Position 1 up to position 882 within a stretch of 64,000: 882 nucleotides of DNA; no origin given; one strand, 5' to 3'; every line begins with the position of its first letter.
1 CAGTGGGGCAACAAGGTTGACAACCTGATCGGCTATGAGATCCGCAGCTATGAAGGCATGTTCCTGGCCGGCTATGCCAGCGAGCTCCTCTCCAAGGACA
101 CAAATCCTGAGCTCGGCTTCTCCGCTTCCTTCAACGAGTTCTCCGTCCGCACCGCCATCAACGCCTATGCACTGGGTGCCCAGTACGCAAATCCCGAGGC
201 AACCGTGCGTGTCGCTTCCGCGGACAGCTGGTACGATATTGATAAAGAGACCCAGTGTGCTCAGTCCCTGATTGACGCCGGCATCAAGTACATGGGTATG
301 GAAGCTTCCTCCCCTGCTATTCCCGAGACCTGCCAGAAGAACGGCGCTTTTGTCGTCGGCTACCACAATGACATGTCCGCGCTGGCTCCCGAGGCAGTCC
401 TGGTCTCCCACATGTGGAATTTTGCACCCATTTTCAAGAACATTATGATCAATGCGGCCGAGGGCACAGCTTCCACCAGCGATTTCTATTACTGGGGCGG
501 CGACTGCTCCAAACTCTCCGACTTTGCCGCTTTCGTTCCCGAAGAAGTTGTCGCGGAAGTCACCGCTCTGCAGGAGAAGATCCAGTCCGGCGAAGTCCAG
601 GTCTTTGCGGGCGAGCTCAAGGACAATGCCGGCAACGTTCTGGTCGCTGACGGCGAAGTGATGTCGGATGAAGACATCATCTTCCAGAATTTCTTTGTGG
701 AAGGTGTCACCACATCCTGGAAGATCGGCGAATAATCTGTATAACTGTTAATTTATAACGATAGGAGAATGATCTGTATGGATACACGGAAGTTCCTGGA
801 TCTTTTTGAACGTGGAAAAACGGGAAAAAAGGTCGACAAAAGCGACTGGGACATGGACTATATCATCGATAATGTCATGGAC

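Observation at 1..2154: Pyrrolysine-free MtmB homolog directly behind a BMP-family binding protein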

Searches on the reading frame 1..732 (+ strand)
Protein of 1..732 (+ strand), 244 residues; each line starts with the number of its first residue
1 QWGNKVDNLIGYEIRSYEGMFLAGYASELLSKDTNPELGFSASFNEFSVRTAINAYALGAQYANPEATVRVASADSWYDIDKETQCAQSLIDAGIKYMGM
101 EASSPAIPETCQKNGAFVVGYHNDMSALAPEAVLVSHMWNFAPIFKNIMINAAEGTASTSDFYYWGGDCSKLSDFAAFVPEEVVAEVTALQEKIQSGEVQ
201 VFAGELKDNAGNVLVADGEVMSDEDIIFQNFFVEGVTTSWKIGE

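Call 3: search_protein_families(library=pfam, proteins=[window:1-732:+], max_evalue=0.01)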
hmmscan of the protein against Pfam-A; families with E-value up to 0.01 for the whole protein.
window:1-732:+ (244 aa): 1 family
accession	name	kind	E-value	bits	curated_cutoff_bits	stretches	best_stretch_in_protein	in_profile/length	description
PF02608.20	Bmp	-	1.6e-27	96.7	24.1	1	7-166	98-260/301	ABC transporter substrate-binding protein PnrA-like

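Call 4: search_protein_families(library=ncbifam, proteins=[window:1-732:+], max_evalue=0.01)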
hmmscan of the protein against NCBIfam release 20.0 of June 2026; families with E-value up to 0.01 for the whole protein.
window:1-732:+ (244 aa): 1 family
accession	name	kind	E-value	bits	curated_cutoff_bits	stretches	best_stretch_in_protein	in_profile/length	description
NF047927.1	ABC_BMP_B6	equivalog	2.9e-09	36.6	400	1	7-208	97-306/314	putative B6 ABC transporter substrate-binding protein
